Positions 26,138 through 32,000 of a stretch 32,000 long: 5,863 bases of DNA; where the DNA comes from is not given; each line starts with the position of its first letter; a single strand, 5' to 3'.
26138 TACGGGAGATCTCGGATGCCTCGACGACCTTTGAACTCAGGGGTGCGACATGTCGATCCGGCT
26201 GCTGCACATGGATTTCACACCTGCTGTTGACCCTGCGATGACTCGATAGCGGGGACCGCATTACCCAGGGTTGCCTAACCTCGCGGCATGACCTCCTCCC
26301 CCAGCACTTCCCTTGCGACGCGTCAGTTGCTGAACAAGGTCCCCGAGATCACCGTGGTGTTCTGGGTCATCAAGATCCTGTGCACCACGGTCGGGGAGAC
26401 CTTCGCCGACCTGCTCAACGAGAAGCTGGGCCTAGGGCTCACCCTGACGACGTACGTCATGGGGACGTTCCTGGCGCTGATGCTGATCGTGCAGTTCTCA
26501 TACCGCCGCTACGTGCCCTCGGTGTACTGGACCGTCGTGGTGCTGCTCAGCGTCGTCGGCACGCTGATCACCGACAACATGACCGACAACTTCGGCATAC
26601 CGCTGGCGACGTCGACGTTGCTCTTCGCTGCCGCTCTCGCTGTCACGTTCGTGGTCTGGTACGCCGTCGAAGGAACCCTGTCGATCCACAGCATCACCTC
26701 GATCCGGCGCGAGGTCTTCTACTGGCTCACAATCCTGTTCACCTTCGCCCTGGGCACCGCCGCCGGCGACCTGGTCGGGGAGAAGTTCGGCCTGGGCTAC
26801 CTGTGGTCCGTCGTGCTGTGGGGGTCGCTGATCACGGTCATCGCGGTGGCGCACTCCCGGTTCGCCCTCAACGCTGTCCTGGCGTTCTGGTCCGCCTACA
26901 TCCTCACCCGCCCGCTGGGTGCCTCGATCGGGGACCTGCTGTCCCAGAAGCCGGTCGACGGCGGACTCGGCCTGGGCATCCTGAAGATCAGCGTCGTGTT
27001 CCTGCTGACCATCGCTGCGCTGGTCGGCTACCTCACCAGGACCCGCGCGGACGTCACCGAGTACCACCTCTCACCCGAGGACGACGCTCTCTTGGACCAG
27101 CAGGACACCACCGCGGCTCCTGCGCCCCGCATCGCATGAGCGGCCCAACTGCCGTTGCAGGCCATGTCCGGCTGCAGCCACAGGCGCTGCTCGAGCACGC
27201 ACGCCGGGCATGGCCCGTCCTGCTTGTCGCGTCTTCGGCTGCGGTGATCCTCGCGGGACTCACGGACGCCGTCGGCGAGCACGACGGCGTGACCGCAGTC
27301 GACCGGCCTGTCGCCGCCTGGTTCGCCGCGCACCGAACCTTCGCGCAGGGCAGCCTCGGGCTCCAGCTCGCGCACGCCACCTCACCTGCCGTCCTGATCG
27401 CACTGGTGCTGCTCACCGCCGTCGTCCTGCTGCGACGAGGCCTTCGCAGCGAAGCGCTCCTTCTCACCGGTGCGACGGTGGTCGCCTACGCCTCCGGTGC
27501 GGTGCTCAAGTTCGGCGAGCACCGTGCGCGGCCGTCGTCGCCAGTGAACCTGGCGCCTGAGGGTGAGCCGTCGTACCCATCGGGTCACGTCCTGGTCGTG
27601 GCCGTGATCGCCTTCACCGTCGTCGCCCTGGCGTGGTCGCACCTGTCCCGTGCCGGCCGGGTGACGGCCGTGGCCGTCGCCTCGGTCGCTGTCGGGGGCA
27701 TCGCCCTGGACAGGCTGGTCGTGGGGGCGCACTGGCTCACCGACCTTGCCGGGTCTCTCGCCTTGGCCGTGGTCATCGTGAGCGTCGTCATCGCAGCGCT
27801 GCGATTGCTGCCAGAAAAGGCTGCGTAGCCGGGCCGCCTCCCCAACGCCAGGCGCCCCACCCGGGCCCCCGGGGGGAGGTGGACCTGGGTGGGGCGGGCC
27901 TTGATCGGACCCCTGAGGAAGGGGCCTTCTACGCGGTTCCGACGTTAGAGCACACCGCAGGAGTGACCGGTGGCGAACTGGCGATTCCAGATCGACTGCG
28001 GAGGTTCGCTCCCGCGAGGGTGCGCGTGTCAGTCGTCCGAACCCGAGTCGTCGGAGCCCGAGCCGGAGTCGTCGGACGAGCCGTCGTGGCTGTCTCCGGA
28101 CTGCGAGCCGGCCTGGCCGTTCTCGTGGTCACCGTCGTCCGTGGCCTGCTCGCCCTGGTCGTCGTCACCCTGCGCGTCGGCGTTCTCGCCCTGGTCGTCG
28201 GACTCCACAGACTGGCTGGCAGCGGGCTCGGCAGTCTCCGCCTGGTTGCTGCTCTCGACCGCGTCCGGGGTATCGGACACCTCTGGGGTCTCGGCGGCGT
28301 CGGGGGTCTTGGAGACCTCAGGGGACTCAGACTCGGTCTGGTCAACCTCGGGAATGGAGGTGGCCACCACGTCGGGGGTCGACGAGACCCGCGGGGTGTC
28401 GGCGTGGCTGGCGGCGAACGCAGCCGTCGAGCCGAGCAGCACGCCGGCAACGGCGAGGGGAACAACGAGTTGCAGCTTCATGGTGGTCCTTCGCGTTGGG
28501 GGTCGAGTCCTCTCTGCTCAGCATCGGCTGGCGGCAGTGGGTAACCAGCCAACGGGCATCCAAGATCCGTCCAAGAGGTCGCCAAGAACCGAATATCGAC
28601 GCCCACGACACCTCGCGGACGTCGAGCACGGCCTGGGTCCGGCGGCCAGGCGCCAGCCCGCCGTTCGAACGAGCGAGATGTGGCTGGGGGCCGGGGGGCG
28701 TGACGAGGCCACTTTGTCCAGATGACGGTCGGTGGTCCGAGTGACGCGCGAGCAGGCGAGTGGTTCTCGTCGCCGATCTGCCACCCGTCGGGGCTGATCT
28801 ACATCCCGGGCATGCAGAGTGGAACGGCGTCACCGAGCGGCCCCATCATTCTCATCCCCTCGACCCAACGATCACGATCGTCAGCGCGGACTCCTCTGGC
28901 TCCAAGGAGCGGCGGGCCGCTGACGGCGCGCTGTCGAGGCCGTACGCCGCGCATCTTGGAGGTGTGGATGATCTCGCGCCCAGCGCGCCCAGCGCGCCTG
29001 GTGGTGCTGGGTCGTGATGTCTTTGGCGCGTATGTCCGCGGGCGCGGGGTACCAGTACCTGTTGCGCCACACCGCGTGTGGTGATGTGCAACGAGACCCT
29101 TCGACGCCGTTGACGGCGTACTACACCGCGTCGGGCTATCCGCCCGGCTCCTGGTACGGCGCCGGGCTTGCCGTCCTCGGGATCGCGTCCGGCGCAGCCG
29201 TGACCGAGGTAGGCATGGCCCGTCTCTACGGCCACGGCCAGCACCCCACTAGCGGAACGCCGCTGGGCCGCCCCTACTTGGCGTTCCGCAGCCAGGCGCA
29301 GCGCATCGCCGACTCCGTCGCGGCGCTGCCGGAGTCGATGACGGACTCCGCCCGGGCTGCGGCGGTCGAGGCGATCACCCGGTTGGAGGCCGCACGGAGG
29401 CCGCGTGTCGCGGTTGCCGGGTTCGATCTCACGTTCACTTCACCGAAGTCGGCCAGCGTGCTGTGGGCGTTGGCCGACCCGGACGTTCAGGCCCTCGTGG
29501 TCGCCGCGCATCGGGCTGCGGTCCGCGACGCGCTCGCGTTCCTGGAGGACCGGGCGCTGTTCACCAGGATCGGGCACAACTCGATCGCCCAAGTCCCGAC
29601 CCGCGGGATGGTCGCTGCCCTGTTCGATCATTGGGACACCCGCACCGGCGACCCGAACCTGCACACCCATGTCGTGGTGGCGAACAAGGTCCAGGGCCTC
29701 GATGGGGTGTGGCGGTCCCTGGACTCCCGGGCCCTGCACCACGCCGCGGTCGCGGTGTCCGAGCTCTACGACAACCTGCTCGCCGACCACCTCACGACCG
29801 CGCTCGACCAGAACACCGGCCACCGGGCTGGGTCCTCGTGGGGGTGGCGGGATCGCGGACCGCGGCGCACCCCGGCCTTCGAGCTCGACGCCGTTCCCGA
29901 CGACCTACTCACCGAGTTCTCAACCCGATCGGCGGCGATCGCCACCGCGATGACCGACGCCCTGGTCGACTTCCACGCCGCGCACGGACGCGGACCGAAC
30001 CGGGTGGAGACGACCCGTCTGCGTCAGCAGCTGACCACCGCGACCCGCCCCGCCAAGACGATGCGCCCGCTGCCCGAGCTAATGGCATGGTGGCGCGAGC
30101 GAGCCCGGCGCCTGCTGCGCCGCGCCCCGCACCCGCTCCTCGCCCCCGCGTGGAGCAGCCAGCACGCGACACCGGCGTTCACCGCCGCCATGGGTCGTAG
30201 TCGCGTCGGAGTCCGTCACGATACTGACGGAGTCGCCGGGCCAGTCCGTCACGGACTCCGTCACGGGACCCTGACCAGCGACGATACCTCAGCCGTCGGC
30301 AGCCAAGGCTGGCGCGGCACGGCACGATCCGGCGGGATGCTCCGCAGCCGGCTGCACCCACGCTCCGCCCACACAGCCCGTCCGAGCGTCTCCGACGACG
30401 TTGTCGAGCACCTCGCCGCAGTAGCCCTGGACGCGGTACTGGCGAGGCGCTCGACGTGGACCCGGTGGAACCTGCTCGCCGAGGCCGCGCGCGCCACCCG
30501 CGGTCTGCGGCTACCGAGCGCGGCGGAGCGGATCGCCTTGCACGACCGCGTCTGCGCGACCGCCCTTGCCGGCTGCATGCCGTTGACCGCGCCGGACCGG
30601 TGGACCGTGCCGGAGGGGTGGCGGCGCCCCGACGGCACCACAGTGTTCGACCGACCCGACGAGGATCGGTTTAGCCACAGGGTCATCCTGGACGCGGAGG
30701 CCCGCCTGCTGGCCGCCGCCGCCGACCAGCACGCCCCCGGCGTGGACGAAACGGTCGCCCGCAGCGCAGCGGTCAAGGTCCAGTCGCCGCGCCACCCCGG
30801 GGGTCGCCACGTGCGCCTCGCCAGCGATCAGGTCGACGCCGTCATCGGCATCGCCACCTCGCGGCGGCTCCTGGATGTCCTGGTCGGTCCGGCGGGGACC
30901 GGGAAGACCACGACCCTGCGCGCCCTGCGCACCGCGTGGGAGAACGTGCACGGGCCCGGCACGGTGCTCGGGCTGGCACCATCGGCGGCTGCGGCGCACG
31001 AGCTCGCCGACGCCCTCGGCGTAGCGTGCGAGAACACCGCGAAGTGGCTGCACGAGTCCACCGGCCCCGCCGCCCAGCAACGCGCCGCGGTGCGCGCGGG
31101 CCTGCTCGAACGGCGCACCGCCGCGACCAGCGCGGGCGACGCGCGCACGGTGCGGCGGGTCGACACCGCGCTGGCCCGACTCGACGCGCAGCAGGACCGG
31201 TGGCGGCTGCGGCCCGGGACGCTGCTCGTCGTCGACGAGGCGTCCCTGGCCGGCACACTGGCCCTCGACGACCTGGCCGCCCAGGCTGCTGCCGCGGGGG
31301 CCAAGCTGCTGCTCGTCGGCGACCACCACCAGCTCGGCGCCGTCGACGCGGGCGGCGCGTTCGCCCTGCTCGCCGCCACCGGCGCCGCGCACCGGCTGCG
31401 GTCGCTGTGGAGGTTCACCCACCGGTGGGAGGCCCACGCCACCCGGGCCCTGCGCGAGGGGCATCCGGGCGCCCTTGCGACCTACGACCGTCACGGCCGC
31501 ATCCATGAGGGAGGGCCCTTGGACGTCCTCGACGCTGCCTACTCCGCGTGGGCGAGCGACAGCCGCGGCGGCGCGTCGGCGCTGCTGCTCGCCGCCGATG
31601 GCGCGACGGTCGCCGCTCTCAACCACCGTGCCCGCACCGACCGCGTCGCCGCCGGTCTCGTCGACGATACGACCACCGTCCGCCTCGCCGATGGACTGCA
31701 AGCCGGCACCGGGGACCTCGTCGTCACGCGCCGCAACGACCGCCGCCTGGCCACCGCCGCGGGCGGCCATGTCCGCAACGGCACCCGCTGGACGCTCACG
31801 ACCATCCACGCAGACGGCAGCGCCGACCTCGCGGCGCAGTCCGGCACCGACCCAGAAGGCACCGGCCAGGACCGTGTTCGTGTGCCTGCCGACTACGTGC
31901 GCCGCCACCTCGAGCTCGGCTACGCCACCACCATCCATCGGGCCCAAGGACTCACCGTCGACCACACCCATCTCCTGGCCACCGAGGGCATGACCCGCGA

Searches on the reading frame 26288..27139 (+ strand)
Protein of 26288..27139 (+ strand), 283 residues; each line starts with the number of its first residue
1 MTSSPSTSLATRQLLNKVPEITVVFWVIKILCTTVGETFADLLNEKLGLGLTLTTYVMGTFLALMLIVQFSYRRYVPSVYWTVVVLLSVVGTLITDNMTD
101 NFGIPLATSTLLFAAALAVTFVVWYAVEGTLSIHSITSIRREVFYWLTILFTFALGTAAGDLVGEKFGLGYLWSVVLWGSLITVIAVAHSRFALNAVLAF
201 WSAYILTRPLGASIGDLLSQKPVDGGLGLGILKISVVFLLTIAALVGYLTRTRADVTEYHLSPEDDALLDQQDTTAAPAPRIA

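Call 12: search_protein_families(library=pfam, proteins=[window:26288-27139:+], max_evalue=0.01)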
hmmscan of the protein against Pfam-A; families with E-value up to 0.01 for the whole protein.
window:26288-27139:+ (283 aa): 1 family
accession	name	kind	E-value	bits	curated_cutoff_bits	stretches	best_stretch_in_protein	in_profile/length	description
PF03988.17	DUF347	-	4e-55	184.3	28.2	4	24-75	1-52/52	Repeat of Unknown Function (DUF347)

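Call 22: search_protein_families(library=ncbifam, proteins=[window:26288-27136:+], max_evalue=0.01)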
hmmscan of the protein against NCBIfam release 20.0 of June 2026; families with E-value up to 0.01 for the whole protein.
window:26288-27136:+ (283 aa): 0 families

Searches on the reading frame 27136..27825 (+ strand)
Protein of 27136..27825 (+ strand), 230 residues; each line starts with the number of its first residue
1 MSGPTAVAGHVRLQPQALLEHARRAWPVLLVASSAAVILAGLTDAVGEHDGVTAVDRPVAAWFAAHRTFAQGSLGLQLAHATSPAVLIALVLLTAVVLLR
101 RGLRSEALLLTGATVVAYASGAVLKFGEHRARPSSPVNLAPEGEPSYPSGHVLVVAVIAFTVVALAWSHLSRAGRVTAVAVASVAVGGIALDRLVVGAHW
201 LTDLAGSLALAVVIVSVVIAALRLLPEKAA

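Call 105: search_protein_families(library=pfam, proteins=[window:27136-27825:+], max_evalue=0.01)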
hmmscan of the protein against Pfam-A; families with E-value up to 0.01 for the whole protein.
window:27136-27825:+ (230 aa): 1 family
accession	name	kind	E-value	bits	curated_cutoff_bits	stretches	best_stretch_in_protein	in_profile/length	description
PF01569.27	PAP2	-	1.6e-12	47.7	27.2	1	107-220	2-123/130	PAP2 superfamily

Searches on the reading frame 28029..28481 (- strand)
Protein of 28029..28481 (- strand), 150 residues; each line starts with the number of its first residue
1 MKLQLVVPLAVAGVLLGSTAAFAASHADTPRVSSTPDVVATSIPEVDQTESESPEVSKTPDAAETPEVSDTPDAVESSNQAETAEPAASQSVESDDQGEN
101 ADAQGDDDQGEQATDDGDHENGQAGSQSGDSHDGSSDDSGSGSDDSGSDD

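Call 12: search_protein_families(library=pfam, proteins=[window:28029-28481:-], max_evalue=0.01)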
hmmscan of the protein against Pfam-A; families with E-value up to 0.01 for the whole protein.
window:28029-28481:- (150 aa): 0 families

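Call 22: search_protein_families(library=ncbifam, proteins=[window:28032-28481:-], max_evalue=0.01)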
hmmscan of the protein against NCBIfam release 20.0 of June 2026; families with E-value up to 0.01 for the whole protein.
window:28032-28481:- (150 aa): 0 families

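Call 25: find_homologous_proteins(query=window:28032-28481:-, max_evalue=0.01)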
Query window:28032-28481:-: 206 candidates shared short words with the query, none scored E <= 0.01.

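Call 41: search_protein_families(library=pfam, proteins=[window:28032-28481:-], max_evalue=10)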
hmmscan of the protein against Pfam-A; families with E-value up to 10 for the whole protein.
window:28032-28481:- (150 aa): 2 families
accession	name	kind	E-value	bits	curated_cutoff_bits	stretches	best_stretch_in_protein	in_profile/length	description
PF09184.16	PPP4R2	-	0.06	13.3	27.4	1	15-137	153-276/282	PPP4R2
PF11021.13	DUF2613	-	1.8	9.2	22.1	1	10-33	10-35/55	Protein of unknown function (DUF2613)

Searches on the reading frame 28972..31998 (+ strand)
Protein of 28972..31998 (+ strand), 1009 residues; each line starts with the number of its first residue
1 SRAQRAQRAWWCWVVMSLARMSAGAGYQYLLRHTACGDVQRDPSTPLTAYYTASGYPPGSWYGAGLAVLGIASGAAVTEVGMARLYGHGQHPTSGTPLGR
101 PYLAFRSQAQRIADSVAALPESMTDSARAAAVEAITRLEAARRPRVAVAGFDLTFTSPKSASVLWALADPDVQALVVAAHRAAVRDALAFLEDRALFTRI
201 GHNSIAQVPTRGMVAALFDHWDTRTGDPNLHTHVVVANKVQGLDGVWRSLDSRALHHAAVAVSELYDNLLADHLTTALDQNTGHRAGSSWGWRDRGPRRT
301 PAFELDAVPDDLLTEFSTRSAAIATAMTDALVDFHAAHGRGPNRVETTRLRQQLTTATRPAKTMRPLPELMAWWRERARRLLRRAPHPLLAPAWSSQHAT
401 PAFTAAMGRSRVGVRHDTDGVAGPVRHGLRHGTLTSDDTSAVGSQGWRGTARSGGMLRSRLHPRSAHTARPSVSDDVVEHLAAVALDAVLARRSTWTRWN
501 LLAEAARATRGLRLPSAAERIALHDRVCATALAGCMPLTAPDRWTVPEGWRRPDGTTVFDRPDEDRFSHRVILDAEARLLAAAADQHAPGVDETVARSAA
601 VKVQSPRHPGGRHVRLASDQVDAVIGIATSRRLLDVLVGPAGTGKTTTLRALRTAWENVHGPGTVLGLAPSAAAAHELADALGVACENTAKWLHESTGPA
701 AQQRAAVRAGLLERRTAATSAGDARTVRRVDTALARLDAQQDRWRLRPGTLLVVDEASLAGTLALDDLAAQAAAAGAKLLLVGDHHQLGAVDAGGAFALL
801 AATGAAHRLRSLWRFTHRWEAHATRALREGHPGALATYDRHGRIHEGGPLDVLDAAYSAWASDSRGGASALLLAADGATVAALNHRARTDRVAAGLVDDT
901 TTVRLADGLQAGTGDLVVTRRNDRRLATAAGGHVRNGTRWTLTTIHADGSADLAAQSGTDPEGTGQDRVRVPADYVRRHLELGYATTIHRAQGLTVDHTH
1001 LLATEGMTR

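Call 12: search_protein_families(library=pfam, proteins=[window:28972-31998:+], max_evalue=0.01)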
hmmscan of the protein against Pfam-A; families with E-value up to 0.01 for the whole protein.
window:28972-31998:+ (1009 aa): 7 families
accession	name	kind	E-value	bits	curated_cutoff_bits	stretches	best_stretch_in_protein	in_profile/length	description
PF08751.17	TrwC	-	1.4e-81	274.7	25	1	23-380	1-285/286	TrwC relaxase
PF13604.12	AAA_30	-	7.2e-53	179.6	27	1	616-847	2-189/191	AAA domain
PF13245.12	AAA_19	-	1.2e-14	55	25.1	1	634-789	13-130/134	AAA domain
PF13086.12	AAA_11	-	2.5e-06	27.9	27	0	618-683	4-73/257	AAA domain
PF13401.12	AAA_22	-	5.6e-06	27.1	27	1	635-785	8-124/130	AAA domain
PF22232.2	TraI_hel_assoc_N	-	0.0025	18.9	27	0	732-783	48-99/99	TraI helicase-associated ssDNA bd, N-terminal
PF13191.12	AAA_16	-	0.0042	18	32.6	1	634-772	26-156/167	AAA ATPase domain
